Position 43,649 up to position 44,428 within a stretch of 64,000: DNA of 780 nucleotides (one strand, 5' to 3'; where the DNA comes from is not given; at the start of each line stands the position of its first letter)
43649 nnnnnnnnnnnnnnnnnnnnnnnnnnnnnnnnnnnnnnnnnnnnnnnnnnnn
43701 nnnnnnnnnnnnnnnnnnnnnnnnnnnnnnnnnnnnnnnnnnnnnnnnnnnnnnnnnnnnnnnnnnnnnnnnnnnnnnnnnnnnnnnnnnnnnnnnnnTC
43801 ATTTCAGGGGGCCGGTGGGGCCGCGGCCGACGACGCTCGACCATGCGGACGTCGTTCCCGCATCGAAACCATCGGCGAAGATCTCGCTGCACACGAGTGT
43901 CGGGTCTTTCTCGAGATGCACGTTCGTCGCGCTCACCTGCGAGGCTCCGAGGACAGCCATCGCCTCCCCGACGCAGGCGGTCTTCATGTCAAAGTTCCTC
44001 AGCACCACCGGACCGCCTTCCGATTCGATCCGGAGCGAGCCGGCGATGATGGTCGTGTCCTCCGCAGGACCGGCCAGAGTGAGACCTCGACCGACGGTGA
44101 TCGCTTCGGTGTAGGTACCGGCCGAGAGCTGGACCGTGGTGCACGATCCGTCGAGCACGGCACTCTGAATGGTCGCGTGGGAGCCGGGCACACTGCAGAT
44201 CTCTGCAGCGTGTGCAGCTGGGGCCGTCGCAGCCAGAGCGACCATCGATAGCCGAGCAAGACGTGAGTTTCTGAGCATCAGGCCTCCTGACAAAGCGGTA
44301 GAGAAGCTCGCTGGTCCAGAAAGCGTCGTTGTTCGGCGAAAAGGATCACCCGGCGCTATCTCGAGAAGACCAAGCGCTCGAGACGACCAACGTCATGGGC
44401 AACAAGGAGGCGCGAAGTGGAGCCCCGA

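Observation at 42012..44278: Translationally coupled pair: beta-helix-capped small secreted protein plus Cys-rich secreted protein carrying a phage-tail-fibre-type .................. motif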

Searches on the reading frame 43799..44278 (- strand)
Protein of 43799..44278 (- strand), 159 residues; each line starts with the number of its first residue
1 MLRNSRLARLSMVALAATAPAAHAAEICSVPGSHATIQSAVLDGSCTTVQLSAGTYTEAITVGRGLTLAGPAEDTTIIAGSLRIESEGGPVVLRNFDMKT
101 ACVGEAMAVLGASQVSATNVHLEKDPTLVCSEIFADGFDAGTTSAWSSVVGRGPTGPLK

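Call 4: search_protein_families(library=pfam, proteins=[window:43799-44278:-], max_evalue=1)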
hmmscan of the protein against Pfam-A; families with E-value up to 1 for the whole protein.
window:43799-44278:- (159 aa): 0 families

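Call 5: search_protein_families(library=phrogs, proteins=[window:43799-44278:-], max_evalue=1)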
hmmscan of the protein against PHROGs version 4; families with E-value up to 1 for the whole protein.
window:43799-44278:- (159 aa): 0 families

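Call 6: search_protein_families(library=ncbifam, proteins=[window:43799-44278:-], max_evalue=1)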
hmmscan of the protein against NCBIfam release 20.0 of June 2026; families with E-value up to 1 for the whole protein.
window:43799-44278:- (159 aa): 2 families
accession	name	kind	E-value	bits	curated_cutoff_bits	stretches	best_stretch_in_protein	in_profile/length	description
NF040600.1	blaOXA-1043_like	exception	0.0026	17.1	525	1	8-62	6-60/268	OXA-1043 family class D beta-lactamase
TIGR04247.1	NosD_copper_fam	subfamily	0.15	10.6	300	1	47-82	12-45/377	nitrous oxide reductase family maturation protein NosD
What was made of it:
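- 43904..44206 (-): Mini right-handed beta-helix (aa 25-125) with an N-terminal cap motif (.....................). Sequence-level support is weak: NosD E 0.15 (call 6).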

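Call 23: find_homologous_proteins(query=A2, max_evalue=0.01)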
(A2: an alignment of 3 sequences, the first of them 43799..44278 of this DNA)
Query A2 (3 sequences) (159 aa, profile of the alignment): 5 proteins with E <= 0.01 among 8000 candidates.
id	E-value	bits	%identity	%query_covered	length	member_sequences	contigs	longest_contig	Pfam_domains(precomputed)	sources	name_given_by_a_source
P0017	3.7e-94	332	38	86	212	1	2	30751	-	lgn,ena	-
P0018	9.9e-92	324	38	87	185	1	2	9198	-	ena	-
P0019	2.6e-66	241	100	100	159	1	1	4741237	-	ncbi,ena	-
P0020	2.4e-28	117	41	92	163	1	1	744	-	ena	-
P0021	1.3e-21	95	75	51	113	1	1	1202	-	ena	-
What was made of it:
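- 43799..44278 (-): Gene for the small secreted partner, 159 aa including the TGA stop. It has 4 invariant Cys (aa 28, 46, 102, 130). Only 5 family members were found in 5.8 billion clusters (call 23).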

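Call 54: predict_structure(alignment_id=A6)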
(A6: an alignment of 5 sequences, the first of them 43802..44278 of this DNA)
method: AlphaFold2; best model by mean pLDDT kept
length: 159 residues; sequences in the alignment: 5
mean_pLDDT: 70.6   pTM: 0.62
mean pLDDT of the five models: 70.6, 70.2, 69.7, 67.6, 65.0
residues with pLDDT >= 90: 44; 70-90: 49; 50-70: 18; < 50: 48
segments of 3 or more residues with pLDDT < 50: 1-4, 10-23, 132-159
pLDDT, mean of each block of 10 residues (from residue 1): 47 45 73 94 93 91 92 89 80 89 69 80 75 40 37 31
secondary structure, 60 per line:
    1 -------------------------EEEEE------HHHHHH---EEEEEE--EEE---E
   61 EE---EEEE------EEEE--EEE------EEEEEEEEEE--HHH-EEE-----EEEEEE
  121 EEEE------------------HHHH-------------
elements in order: E26-30 H37-42 E46-51 E54-56 E60-62 E66-69 E76-79 E82-84 E91-100 E107-109 E115-124 H143-146
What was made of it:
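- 43904..44206 (-): AF2 model with pLDDT of about 70-94 per 10-residue block (about 90 for aa 31-80) (call 54).
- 43802..43903 (-): C-terminal tail of the small protein (aa 126-159). It is modelled with low confidence from aa 132 and holds the conserved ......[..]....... motif (aa 133-146). pLDDT below 50 for aa 132-159 (call 54).
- On Pectin-lyase-fold beta-helix enzymes / NosD, for the small protein: The folded part is about 100 residues (call 54).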

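Call 102: find_encoding_contigs(protein=P0021, flank=3000, max_places=2)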
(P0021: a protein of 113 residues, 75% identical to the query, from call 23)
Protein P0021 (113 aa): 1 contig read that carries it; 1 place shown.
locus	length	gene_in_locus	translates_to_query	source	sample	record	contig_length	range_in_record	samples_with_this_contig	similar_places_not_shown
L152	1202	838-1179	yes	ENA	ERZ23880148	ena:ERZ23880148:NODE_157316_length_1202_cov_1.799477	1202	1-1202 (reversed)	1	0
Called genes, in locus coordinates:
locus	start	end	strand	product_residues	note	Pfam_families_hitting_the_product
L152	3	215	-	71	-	?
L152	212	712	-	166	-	PF06445:GyrI-like, PF14526:Cass2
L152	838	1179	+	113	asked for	-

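Call 103: find_encoding_contigs(protein=P0020, flank=3000, max_places=2)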
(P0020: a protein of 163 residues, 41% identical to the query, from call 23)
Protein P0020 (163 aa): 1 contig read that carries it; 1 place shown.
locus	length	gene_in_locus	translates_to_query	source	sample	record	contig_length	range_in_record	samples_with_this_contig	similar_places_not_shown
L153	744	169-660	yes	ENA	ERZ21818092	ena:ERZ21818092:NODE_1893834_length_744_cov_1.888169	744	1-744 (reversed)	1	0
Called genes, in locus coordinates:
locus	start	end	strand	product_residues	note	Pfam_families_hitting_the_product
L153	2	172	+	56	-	?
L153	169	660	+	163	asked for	-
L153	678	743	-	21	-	?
